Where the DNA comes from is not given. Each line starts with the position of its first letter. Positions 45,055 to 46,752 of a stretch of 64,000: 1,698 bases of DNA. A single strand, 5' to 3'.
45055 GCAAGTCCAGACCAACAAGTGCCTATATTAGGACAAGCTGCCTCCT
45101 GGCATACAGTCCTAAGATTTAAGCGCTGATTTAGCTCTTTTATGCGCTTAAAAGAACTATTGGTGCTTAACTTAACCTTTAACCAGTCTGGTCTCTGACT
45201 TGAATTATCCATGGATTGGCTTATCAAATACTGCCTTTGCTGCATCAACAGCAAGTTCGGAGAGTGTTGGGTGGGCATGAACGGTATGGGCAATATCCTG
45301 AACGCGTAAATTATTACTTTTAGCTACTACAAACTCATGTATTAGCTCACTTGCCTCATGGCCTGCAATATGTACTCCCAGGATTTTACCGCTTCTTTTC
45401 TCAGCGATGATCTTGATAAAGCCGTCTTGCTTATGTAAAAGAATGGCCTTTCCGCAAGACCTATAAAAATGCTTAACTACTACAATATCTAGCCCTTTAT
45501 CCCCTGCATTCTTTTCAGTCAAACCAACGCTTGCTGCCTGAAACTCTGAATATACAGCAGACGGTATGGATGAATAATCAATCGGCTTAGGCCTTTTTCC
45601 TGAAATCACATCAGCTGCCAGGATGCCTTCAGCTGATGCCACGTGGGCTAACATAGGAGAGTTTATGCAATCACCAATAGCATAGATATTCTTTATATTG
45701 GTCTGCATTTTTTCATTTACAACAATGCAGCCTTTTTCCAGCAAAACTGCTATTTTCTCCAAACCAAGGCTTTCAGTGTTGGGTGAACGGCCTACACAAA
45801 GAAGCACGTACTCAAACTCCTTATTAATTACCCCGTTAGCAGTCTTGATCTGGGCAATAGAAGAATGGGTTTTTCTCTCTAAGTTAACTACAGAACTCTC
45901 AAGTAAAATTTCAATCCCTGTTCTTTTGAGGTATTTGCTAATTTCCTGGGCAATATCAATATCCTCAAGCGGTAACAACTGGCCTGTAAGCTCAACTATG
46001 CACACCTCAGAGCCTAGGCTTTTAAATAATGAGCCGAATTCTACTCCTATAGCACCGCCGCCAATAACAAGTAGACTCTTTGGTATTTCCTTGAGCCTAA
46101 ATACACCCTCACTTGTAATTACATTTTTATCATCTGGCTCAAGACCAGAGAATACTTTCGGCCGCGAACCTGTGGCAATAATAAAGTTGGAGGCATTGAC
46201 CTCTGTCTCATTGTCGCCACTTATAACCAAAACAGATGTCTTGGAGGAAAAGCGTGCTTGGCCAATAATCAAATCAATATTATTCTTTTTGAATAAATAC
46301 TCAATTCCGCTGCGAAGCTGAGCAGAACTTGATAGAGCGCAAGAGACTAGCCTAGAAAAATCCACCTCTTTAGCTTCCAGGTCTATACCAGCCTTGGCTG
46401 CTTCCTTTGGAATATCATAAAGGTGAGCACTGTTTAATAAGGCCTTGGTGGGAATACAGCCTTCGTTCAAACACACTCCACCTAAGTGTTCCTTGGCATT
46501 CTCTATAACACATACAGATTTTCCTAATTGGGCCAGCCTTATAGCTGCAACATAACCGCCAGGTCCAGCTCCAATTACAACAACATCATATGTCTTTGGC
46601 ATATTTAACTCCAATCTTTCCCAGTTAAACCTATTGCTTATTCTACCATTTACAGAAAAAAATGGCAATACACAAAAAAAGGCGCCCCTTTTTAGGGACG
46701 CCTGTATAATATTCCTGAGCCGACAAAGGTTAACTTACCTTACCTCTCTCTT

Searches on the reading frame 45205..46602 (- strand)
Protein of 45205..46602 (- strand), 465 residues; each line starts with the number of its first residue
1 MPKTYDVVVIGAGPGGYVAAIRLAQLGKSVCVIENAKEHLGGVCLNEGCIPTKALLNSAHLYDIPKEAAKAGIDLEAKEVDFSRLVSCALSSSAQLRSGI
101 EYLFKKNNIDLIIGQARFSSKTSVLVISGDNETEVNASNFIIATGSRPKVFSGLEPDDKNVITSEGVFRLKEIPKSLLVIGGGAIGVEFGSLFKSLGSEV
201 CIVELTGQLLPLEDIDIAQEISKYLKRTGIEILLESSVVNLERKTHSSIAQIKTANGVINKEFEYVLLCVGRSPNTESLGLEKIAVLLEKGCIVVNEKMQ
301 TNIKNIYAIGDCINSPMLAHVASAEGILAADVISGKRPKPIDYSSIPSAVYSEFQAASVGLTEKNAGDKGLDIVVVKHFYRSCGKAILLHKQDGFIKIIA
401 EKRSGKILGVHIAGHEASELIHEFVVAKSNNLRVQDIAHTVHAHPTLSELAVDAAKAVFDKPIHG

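Call 8: search_protein_families(library=pfam, proteins=[window:45205-46602:-])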
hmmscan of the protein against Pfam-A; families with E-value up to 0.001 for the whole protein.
window:45205-46602:- (465 aa): 14 families
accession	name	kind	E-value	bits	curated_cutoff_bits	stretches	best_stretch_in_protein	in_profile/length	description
PF07992.20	Pyr_redox_2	-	2.3e-71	241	26.1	1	5-326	1-291/291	Pyridine nucleotide-disulphide oxidoreductase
PF02852.28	Pyr_redox_dim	-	1.7e-33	115.6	25.3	1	346-454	1-109/110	Pyridine nucleotide-disulphide oxidoreductase, dimerisation domain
PF00070.33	Pyr_redox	-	1.2e-22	80.7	22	1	177-255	2-80/82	Pyridine nucleotide-disulphide oxidoreductase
PF13738.12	Pyr_redox_3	-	2.8e-10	40.4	30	1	131-310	120-305/305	Pyridine nucleotide-disulphide oxidoreductase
PF12831.13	FAD_oxidored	-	9.6e-09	35.4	27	1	6-52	1-46/416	FAD dependent oxidoreductase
PF00890.30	FAD_binding_2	-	1.4e-08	34.8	20.4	1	6-38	1-33/414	FAD binding domain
PF03486.20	HI0933_like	-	5.3e-08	33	50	1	6-38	2-34/244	HI0933-like protein Rossmann domain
PF01494.25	FAD_binding_3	-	1.4e-06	28.3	22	1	5-38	2-35/349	FAD binding domain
PF01134.28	GIDA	-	1.7e-06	27.8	22.1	1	6-149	1-155/391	Glucose inhibited division protein A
PF01266.30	DAO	-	2.3e-06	27.8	27.9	0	6-36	1-31/353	FAD dependent oxidoreductase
PF13450.12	NAD_binding_8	-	3.3e-06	27.7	21.9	1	9-45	1-36/68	NAD(P)-binding Rossmann-like domain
PF13434.12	Lys_Orn_oxgnase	-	8.2e-05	22.3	21.3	0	127-221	134-237/339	L-lysine 6-monooxygenase/L-ornithine 5-monooxygenase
PF01262.27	AlaDh_PNT_C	-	0.00031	20.7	23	0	6-40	30-64/214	Alanine dehydrogenase/PNT, C-terminal domain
PF01946.23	Thi4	-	0.0006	19.6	26.2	0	5-44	18-58/235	Thi4 family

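Call 10: find_related_loci(query=window:45205-46602:-, collection=genome_contigs, flank=4000)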
Query window:45205-46602:- (465 aa) in genome_contigs; peptide patterns used: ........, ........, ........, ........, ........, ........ (x = any residue, [..] = any of these).
334 stretches matched a pattern; 180 encode a relative of the query (tblastn E <= 1e-3); the best 80 are kept; 80 distinct loci.
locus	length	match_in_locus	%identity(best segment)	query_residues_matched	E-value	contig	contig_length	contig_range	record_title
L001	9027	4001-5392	44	1-464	4e-121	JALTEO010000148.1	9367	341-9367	MAG: Bacteroidales bacterium isolate S014_metabat2_scaf2bin.036 S014_NODE_2412_length_9367_cov_4.260606, whole genome sh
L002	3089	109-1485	43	5-464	5e-124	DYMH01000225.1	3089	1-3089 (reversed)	MAG TPA_asm: Draconibacterium orientale isolate SulCav_FS06-10_36_24 SulCav_FS06_10_20674_length_3089_cov_14_874753, who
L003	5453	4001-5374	44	5-464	1e-118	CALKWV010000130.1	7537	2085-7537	MAG TPA_asm: uncultured Firmicutes bacterium isolate SRR6713629_bin.36_CONCOCT_v1.1_MAG genome assembly, contig: ERZ7949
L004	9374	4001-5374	42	5-464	1e-114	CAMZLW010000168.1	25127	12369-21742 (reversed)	uncultured Ignavibacteriales bacterium isolate RB_MAG_00003 genome assembly, contig: RB_MAG_00003_000000000118, whole ge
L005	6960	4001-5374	41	5-464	1e-113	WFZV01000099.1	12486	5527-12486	MAG: Bacteroidales bacterium isolate S143_33 k151_267506, whole genome shotgun sequence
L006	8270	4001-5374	42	5-464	2e-113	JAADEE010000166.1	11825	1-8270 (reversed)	MAG: Chlorobiota bacterium isolate L_MetaBat.177 contig-127_6207, whole genome shotgun sequence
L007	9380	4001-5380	42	6-464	2e-111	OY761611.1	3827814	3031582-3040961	MAG: Candidatus Kapabacteria bacterium isolate 963550f5-4d88-4eb0-99f7-25ebda648600 genome assembly, chromosome: 1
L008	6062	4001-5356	42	5-464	2e-110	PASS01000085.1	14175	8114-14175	MAG: Candidatus Neomarinimicrobiota bacterium isolate SAT176 MHASMcontig_1418577, whole genome shotgun sequence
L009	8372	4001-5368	41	5-464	4e-108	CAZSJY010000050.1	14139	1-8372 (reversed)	MAG TPA_asm: uncultured bacterium isolate SRP077602_co8_339 genome assembly, contig: NODE_6214_length_14139_cov_7.056731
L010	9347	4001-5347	42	5-455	2e-107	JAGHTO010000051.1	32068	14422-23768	MAG: Candidatus Cacconaster scatequi isolate E3_MB2_97 c_000001175595, whole genome shotgun sequence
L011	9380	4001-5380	40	6-464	2e-107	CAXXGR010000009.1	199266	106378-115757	MAG: Candidatus Kapaibacterium sp. isolate e0203437-6bf0-458e-9b39-a3b2dce24231 genome assembly, contig: contig_9, whole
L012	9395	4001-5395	41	1-464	3e-107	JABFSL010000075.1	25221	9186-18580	MAG: Anaerolineales bacterium isolate WB-IL-11 seq_866, whole genome shotgun sequence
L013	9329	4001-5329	44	17-464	3e-107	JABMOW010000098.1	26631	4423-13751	MAG: Candidatus Neomarinimicrobiota bacterium isolate bin.70 k141_4298454, whole genome shotgun sequence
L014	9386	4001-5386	44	5-464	4e-107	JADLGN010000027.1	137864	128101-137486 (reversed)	MAG: Bacteroidia bacterium isolate SJ44 c_000000896295, whole genome shotgun sequence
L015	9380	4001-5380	40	5-464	3e-106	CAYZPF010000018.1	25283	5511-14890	MAG TPA_asm: uncultured Muribaculaceae bacterium isolate binchicken_co173_43 genome assembly, contig: NODE_6667_length_2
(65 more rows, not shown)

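Call 11: find_encoding_contigs(protein=window:45205-46602:-, flank=3000, max_places=6)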
Protein window:45205-46602:- (465 aa): 2 contigs read that carry it; 1 place shown.
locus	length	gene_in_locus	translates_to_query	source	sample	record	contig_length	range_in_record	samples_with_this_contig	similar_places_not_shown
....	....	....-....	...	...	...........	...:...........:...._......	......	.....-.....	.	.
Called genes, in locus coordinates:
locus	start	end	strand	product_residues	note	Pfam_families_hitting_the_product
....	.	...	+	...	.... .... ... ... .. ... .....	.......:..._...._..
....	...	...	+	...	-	-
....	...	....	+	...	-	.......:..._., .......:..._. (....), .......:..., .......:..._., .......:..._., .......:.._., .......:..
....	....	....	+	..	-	-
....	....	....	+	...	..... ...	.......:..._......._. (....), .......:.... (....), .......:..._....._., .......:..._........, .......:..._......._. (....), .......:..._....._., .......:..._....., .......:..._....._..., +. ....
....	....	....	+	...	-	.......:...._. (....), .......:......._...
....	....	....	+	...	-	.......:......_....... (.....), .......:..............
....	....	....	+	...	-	-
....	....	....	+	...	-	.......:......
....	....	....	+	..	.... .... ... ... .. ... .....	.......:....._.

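Call 12: find_homologous_proteins(query=window:45205-46602:-, max_evalue=1e-60)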
Query window:45205-46602:- (465 aa): 7981 proteins with E <= 1e-60 among 8000 candidates; the best 120 are listed.
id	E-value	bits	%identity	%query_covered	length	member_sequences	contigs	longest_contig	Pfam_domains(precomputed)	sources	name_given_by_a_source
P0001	1.4e-297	1005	100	100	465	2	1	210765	PF01266.31,PF13450.13,PF00890.31,PF02852.29,PF07992.21,PF00070.34,PF13738.13,PF03486.21,PF01134.29,PF01494.26,PF12831.14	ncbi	ncbi:MAG: dihydrolipoyl dehydrogenase [Candidatus Omnitrophota bacterium]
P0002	1.7e-237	807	81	100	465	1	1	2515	PF13450.13,PF07992.21,PF00070.34,PF03486.21,PF01134.29,PF01494.26,PF12831.14,PF01266.31,PF13434.13,PF00890.31,PF02852.29,PF13738.13,PF01262.28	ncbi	-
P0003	1.2e-204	698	69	100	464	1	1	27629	PF01266.31,PF13450.13,PF00890.31,PF02852.29,PF07992.21,PF00070.34,PF13738.13,PF03486.21,PF01494.26,PF12831.14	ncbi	ncbi:MAG: dihydrolipoyl dehydrogenase [Candidatus Omnitrophota bacterium]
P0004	6.8e-199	679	67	100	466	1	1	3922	PF13450.13,PF07992.21,PF00070.34,PF03486.21,PF01134.29,PF01494.26,PF12831.14,PF01266.31,PF13434.13,PF00890.31,PF02852.29,PF13738.13,PF01262.28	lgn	-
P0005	1.9e-197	675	65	100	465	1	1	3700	PF13450.13,PF00890.31,PF02852.29,PF07992.21,PF00070.34,PF13738.13,PF03486.21,PF01494.26,PF12831.14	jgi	jgi:dihydrolipoamide dehydrogenase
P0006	3.1e-194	664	65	100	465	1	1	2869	PF01266.31,PF13434.13,PF13450.13,PF00890.31,PF02852.29,PF07992.21,PF00070.34,PF13738.13,PF03486.21,PF01494.26,PF12831.14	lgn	-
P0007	3.4e-194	664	65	100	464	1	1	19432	PF01266.31,PF13450.13,PF00890.31,PF02852.29,PF07992.21,PF00070.34,PF13738.13,PF03486.21,PF01134.29,PF01494.26,PF12831.14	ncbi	-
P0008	4.5e-193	660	65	100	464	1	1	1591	PF01266.31,PF13450.13,PF00890.31,PF02852.29,PF07992.21,PF00070.34,PF13738.13,PF03486.21,PF01134.29,PF01494.26,PF12831.14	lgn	-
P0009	1.0e-189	649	63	99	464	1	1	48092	PF01266.31,PF13450.13,PF00890.31,PF02852.29,PF07992.21,PF00070.34,PF02558.23,PF13738.13,PF03486.21,PF01134.29,PF01494.26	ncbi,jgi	jgi:dihydrolipoamide dehydrogenase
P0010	1.3e-188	646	65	100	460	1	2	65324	PF13450.13,PF00890.31,PF02852.29,PF07992.21,PF00070.34,PF13738.13,PF03486.21,PF01134.29,PF01494.26,PF12831.14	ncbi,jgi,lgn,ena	-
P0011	1.5e-187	642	63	100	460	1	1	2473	PF13450.13,PF00890.31,PF02852.29,PF07992.21,PF00070.34,PF13738.13,PF03486.21,PF01134.29,PF01494.26,PF12831.14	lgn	-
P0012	3.1e-184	631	63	100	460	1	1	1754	PF13450.13,PF00890.31,PF02852.29,PF07992.21,PF00070.34,PF13738.13,PF03486.21,PF01262.28,PF01134.29,PF01494.26,PF12831.14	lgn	-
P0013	7.8e-141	488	48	100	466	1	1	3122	PF01266.31,PF13434.13,PF13450.13,PF00890.31,PF02852.29,PF07992.21,PF00070.34,PF13738.13,PF03486.21,PF01262.28,PF02737.25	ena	-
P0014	2.0e-139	483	49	100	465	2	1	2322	PF01266.31,PF13450.13,PF02852.29,PF07992.21,PF00070.34,PF13738.13,PF03486.21,PF01262.28,PF01134.29,PF01494.26,PF12831.14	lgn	-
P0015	4.5e-139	482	50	100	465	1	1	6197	PF13450.13,PF07992.21,PF00070.34,PF03486.21,PF01134.29,PF01494.26,PF12831.14,PF01266.31,PF00890.31,PF02852.29,PF02254.25,PF13738.13,PF01262.28,PF03721.21,PF02737.25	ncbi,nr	ncbi:MAG: dihydrolipoyl dehydrogenase [Candidatus Omnitrophota bacterium]|nr:dihydrolipoyl dehydroge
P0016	5.4e-139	482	50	100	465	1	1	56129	PF13450.13,PF07992.21,PF00070.34,PF03486.21,PF01134.29,PF12831.14,PF01266.31,PF13434.13,PF00890.31,PF02852.29,PF13738.13,PF01262.28,PF03721.21,PF02737.25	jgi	-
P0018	9.0e-136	471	49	100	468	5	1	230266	PF01266.31,PF13450.13,PF00890.31,PF02852.29,PF07992.21,PF00070.34,PF13738.13,PF03486.21,PF01134.29,PF01494.26,PF12831.14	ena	-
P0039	4.9e-124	433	46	100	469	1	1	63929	PF13450.13,PF00890.31,PF02852.29,PF07992.21,PF00070.34,PF13738.13,PF03486.21,PF01262.28,PF01134.29,PF12831.14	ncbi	ncbi:dihydrolipoyl dehydrogenase [Candidatus Omnitrophota bacterium]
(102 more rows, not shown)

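Call 13: find_encoding_contigs(protein=P0002, flank=3000, max_places=2)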
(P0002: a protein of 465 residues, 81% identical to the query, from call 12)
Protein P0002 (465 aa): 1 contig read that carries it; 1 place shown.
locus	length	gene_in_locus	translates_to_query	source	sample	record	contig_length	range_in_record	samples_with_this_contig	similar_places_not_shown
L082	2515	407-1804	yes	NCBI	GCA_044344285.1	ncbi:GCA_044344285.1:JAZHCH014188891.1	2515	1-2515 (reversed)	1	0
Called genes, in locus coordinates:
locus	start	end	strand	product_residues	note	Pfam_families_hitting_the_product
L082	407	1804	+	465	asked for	PF00890:FAD_binding_2, PF01494:FAD_binding_3 (weak), PF07992:Pyr_redox_2, PF12831:FAD_oxidored, PF13450:NAD_binding_8 (weak), PF13738:Pyr_redox_3, PF00070:Pyr_redox, PF02852:Pyr_redox_dim, +5 more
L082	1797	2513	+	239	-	?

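Call 14: find_encoding_contigs(protein=P0003, flank=3000, max_places=2)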
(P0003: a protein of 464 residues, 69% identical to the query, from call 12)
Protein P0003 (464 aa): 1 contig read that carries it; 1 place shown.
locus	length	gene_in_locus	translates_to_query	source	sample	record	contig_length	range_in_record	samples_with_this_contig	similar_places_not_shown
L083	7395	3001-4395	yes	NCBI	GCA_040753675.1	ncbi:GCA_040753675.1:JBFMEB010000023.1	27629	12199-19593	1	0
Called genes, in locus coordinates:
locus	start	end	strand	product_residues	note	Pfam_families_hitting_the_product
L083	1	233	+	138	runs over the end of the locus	-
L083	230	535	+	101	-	-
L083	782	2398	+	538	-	PF08448:PAS_4 (weak), PF13426:PAS_9, PF01590:GAF, PF13185:GAF_2, PF13492:GAF_3, PF01966:HD, PF13487:HD_5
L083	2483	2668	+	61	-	-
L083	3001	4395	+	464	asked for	PF00890:FAD_binding_2 (weak), PF01266:DAO (faint), PF01494:FAD_binding_3 (faint), PF07992:Pyr_redox_2, PF12831:FAD_oxidored (weak), PF13738:Pyr_redox_3, PF00070:Pyr_redox, PF02852:Pyr_redox_dim, +2 more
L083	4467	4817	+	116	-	PF05635:23S_rRNA_IVP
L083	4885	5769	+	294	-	PF16881:LIAS_N (faint), PF04055:Radical_SAM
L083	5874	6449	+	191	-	PF00881:Nitroreductase, PF14512:TM1586_NiRdase (weak)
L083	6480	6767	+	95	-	-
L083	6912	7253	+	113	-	PF00472:RF-1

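Call 15: find_encoding_contigs(protein=P0007, flank=3000, max_places=2)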
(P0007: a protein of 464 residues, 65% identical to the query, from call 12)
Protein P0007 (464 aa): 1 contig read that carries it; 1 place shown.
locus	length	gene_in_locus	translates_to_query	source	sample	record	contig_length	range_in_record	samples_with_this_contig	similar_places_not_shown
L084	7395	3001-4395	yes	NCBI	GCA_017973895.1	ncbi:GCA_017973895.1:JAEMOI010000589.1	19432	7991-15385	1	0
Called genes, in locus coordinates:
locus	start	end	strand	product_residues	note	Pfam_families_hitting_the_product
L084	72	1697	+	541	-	PF08448:PAS_4 (weak), PF13426:PAS_9, PF01590:GAF, PF13185:GAF_2, PF13487:HD_5, PF01966:HD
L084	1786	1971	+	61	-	-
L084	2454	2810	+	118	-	PF05635:23S_rRNA_IVP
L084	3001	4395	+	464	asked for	PF00890:FAD_binding_2 (weak), PF01134:GIDA (faint), PF01266:DAO (faint), PF07992:Pyr_redox_2, PF12831:FAD_oxidored (weak), PF13738:Pyr_redox_3 (weak), PF00070:Pyr_redox, PF02852:Pyr_redox_dim, +3 more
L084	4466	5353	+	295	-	PF16881:LIAS_N (weak), PF04055:Radical_SAM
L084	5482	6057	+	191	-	PF14512:TM1586_NiRdase (faint), PF00881:Nitroreductase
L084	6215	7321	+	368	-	PF13776:DUF4172, PF02661:Fic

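Call 16: find_encoding_contigs(protein=P0009, flank=3000, max_places=2)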
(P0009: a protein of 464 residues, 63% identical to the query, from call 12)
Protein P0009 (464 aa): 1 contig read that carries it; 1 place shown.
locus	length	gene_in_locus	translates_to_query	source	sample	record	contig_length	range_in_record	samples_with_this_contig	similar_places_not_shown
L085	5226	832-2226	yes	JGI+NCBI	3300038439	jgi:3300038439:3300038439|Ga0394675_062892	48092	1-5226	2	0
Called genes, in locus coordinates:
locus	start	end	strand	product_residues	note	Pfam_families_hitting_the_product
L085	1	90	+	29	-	?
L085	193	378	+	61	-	-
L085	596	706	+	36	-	-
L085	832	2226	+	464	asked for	PF00890:FAD_binding_2 (weak), PF01134:GIDA (faint), PF01266:DAO (faint), PF01494:FAD_binding_3 (faint), PF07992:Pyr_redox_2, PF13738:Pyr_redox_3 (weak), PF00070:Pyr_redox, PF02852:Pyr_redox_dim, +3 more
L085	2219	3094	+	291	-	PF16881:LIAS_N, PF04055:Radical_SAM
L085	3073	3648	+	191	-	PF00881:Nitroreductase, PF14512:TM1586_NiRdase (weak)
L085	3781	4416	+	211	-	-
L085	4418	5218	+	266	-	PF08843:AbiEii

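Call 17: find_encoding_contigs(protein=P0010, flank=3000, max_places=2)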
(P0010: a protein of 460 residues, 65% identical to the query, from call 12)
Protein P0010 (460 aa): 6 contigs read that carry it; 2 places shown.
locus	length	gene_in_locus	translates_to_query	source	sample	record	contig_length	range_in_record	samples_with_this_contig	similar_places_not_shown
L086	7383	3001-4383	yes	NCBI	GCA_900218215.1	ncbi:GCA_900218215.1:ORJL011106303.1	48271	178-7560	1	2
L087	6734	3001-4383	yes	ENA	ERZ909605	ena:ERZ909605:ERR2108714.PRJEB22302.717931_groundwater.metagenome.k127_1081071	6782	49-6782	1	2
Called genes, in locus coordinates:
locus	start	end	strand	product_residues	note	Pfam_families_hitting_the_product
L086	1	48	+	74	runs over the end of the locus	?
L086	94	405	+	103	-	-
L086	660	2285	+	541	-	PF08448:PAS_4, PF13426:PAS_9, PF01590:GAF, PF13185:GAF_2, PF13492:GAF_3 (weak), PF13487:HD_5, PF01966:HD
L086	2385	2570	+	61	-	-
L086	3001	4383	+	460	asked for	PF00890:FAD_binding_2 (weak), PF01134:GIDA (faint), PF01494:FAD_binding_3 (faint), PF07992:Pyr_redox_2, PF12831:FAD_oxidored (weak), PF13738:Pyr_redox_3 (weak), PF00070:Pyr_redox, PF02852:Pyr_redox_dim, +2 more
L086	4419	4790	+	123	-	PF05635:23S_rRNA_IVP, PF22296:bAvd (weak)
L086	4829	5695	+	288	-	PF04055:Radical_SAM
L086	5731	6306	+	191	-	PF14512:TM1586_NiRdase (faint), PF00881:Nitroreductase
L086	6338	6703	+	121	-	PF05635:23S_rRNA_IVP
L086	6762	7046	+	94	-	-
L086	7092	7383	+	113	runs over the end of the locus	PF00472:RF-1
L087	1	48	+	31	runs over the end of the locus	?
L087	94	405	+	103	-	-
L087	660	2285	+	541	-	PF08448:PAS_4, PF13426:PAS_9, PF01590:GAF, PF13185:GAF_2, PF13492:GAF_3 (weak), PF13487:HD_5, PF01966:HD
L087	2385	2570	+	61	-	-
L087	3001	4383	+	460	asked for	PF00890:FAD_binding_2 (weak), PF01134:GIDA (faint), PF01494:FAD_binding_3 (faint), PF07992:Pyr_redox_2, PF12831:FAD_oxidored (weak), PF13738:Pyr_redox_3 (weak), PF00070:Pyr_redox, PF02852:Pyr_redox_dim, +2 more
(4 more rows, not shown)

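Call 49: find_encoding_contigs(protein=P0016, flank=10000, max_places=1)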
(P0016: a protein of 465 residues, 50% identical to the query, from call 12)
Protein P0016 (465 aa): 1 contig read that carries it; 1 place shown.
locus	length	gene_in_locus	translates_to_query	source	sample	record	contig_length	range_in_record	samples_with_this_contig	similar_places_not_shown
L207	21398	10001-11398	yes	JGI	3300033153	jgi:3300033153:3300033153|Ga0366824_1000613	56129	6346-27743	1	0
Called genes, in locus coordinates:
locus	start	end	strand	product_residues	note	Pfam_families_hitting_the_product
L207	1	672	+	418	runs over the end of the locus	PF00483:NTP_transferase, PF24894:Hexapep_GlmU (weak), PF25247:LbH_GLGC, PF25084:LbH_EIF2B (faint)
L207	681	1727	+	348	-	PF01087:GalP_UDP_transf, PF16268:DUF4921, PF16285:DUF4931_N (weak), PF02744:GalP_UDP_tr_C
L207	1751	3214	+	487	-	PF08323:Glyco_transf_5, PF00534:Glycos_transf_1, PF13692:Glyco_trans_1_4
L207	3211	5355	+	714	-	PF01074:Glyco_hydro_38N (weak), PF03065:Glyco_hydro_57, PF09094:AmyA-A_glucT_m, PF09095:AmyA-gluTrfs_C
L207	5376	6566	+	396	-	PF01134:GIDA (faint), PF03486:HI0933_like, PF12831:FAD_oxidored (faint), PF07992:Pyr_redox_2 (weak), PF22780:HI0933_like_1st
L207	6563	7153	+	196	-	PF02545:Maf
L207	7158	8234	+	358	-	PF06071:YchF-GTPase_C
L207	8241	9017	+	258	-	PF00106:adh_short, PF08659:KR, PF01370:Epimerase (weak), PF13561:adh_short_C2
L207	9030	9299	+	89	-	-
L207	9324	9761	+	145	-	PF01035:DNA_binding_1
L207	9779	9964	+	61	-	-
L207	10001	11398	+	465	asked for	PF00890:FAD_binding_2 (faint), PF01134:GIDA (faint), PF07992:Pyr_redox_2, PF12831:FAD_oxidored (weak), PF13434:Lys_Orn_oxgnase (weak), PF13738:Pyr_redox_3, PF00070:Pyr_redox, PF02852:Pyr_redox_dim, +6 more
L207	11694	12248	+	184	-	PF18306:LDcluster4, PF03641:Lysine_decarbox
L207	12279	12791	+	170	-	PF01923:Cob_adeno_trans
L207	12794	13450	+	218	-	PF00730:HhH-GPD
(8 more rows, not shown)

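Call 50: find_encoding_contigs(protein=P0018, flank=10000, max_places=1)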
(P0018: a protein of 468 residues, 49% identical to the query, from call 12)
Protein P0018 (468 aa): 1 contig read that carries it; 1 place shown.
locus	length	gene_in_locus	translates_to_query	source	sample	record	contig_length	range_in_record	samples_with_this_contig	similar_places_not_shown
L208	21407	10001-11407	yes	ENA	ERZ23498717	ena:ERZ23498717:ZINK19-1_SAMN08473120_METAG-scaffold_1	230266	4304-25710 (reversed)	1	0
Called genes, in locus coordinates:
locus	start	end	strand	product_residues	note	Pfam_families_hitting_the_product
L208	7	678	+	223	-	PF01168:Ala_racemase_N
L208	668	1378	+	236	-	PF00753:Lactamase_B, PF23023:Anti-Pycsar_Apyc1 (weak), PF12706:Lactamase_B_2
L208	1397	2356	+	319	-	PF00890:FAD_binding_2 (weak), PF01134:GIDA (faint), PF01266:DAO (faint), PF01494:FAD_binding_3 (faint), PF07992:Pyr_redox_2, PF12831:FAD_oxidored, PF13738:Pyr_redox_3, PF00070:Pyr_redox, +3 more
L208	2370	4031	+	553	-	PF00920:ILVD_EDD_N, PF24877:ILV_EDD_C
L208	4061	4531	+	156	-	PF00293:NUDIX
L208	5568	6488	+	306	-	PF00155:Aminotran_1_2, PF01053:Cys_Met_Meta_PP (weak), PF01212:Beta_elim_lyase (weak)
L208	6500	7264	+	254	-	PF01209:Ubie_methyltran, PF00398:RrnaAD (weak), PF05175:MTS, PF13489:Methyltransf_23, PF13847:Methyltransf_31, PF08241:Methyltransf_11, PF08242:Methyltransf_12, PF13649:Methyltransf_25, +3 more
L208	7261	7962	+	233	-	PF01656:CbiA, PF07755:DUF1611 (faint), PF13500:AAA_26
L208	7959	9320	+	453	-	PF00202:Aminotran_3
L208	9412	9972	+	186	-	PF01923:Cob_adeno_trans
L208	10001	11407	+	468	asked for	PF00890:FAD_binding_2 (weak), PF01134:GIDA (faint), PF01266:DAO (faint), PF07992:Pyr_redox_2, PF12831:FAD_oxidored (weak), PF13738:Pyr_redox_3, PF00070:Pyr_redox, PF02852:Pyr_redox_dim, +3 more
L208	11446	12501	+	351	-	PF02646:RmuC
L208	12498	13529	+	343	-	PF04055:Radical_SAM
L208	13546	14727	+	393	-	PF05359:DUF748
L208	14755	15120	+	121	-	-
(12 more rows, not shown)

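Call 51: find_encoding_contigs(protein=P0039, flank=10000, max_places=1)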
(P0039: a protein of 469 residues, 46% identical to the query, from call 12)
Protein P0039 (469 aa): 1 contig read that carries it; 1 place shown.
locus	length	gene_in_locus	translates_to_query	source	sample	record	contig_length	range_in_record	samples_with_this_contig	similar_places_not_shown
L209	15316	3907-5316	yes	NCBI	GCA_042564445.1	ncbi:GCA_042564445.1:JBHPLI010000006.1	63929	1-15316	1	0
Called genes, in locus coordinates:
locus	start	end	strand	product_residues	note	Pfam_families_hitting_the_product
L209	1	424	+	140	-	PF00155:Aminotran_1_2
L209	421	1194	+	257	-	PF01209:Ubie_methyltran, PF13489:Methyltransf_23, PF05175:MTS, PF13847:Methyltransf_31, PF08241:Methyltransf_11, PF08242:Methyltransf_12, PF13649:Methyltransf_25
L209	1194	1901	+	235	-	PF01656:CbiA, PF13500:AAA_26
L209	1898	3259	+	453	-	PF00202:Aminotran_3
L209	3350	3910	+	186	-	PF01923:Cob_adeno_trans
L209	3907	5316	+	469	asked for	PF00890:FAD_binding_2 (weak), PF01134:GIDA (faint), PF01262:AlaDh_PNT_C (faint), PF07992:Pyr_redox_2, PF12831:FAD_oxidored (weak), PF13738:Pyr_redox_3, PF00070:Pyr_redox, PF02852:Pyr_redox_dim, +2 more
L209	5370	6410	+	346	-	PF02646:RmuC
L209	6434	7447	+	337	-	PF04055:Radical_SAM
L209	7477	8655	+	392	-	PF05359:DUF748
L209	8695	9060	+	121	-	-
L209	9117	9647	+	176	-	PF01161:PBP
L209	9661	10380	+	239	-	PF08032:SpoU_sub_bind, PF00588:SpoU_methylase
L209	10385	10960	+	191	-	PF12917:YfbR-like, PF13023:HD_3, PF01966:HD (faint)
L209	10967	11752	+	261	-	PF22435:MRM3-like_sub_bind, PF08032:SpoU_sub_bind (weak), PF00588:SpoU_methylase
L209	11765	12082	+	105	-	PF03091:CutA1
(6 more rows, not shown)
